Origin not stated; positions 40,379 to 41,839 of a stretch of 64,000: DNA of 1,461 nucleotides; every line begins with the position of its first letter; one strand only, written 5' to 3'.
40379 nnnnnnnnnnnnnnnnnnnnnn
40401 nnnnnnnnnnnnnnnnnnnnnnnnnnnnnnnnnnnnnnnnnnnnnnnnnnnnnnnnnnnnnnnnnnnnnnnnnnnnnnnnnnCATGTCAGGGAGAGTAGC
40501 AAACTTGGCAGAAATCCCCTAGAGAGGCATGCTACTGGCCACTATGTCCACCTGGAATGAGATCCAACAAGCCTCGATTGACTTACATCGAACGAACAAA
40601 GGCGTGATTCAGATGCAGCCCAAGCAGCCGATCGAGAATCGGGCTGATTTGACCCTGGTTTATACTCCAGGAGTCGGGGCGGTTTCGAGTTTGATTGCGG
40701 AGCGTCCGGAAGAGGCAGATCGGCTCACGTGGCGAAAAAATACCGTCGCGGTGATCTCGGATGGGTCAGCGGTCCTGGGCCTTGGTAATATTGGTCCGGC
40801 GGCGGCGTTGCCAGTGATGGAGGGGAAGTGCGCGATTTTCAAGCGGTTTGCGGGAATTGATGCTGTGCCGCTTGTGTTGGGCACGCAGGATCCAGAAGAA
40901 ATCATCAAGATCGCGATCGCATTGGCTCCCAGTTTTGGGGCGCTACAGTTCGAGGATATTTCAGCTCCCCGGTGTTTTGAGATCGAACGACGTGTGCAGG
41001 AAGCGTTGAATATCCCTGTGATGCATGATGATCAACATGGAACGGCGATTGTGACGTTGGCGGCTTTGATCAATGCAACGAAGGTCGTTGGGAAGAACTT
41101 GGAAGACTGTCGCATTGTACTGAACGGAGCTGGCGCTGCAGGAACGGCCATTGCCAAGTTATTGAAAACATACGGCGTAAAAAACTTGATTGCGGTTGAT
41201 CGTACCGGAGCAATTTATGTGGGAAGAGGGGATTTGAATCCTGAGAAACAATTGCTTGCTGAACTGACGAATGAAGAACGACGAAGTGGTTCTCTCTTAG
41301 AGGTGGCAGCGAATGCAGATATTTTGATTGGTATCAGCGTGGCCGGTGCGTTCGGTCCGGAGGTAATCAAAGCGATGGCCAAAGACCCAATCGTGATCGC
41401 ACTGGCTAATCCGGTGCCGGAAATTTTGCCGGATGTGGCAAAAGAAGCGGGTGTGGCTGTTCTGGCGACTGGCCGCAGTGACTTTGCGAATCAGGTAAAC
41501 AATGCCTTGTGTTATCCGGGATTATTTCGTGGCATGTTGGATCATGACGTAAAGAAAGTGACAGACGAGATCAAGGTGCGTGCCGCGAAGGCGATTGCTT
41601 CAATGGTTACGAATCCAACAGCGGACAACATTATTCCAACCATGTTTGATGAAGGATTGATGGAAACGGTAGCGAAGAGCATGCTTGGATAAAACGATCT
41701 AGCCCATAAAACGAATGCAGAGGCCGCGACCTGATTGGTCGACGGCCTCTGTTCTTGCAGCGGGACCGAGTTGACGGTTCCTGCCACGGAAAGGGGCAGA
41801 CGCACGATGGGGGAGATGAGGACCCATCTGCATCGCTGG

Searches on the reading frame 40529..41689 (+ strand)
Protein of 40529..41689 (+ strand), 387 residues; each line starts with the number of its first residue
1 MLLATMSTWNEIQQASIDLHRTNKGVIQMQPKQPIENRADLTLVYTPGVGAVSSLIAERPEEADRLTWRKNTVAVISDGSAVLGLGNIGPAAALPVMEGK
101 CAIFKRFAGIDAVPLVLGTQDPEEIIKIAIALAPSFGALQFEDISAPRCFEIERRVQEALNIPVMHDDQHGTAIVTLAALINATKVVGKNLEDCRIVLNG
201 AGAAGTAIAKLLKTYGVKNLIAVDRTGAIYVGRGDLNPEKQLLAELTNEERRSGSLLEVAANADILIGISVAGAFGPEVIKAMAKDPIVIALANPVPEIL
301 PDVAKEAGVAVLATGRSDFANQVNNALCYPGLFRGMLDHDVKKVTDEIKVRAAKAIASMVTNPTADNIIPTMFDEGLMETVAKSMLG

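Call 57: search_protein_families(library=pfam, proteins=[window:40529-41689:+], max_evalue=0.001)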
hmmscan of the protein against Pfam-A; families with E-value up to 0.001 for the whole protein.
window:40529-41689:+ (387 aa): 5 families
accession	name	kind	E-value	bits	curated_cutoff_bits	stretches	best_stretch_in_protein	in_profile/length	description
PF03949.21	Malic_M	-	7.6e-27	94.7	23.5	1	171-371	3-238/258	Malic enzyme, NAD binding domain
PF00390.24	malic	-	2.8e-26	92.9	23.1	1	27-156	4-181/182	Malic enzyme, N-terminal domain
PF00208.27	ELFV_dehydrog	-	0.00028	21.1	23.4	1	176-252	14-88/241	Glutamate/Leucine/Phenylalanine/Valine dehydrogenase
PF00899.27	ThiF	-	0.0005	19.7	28.1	0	189-225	16-52/238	ThiF family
PF02826.25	2-Hacid_dh_C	-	0.00063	19.6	25.1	0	183-228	26-70/178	D-isomer specific 2-hydroxyacid dehydrogenase, NAD binding domain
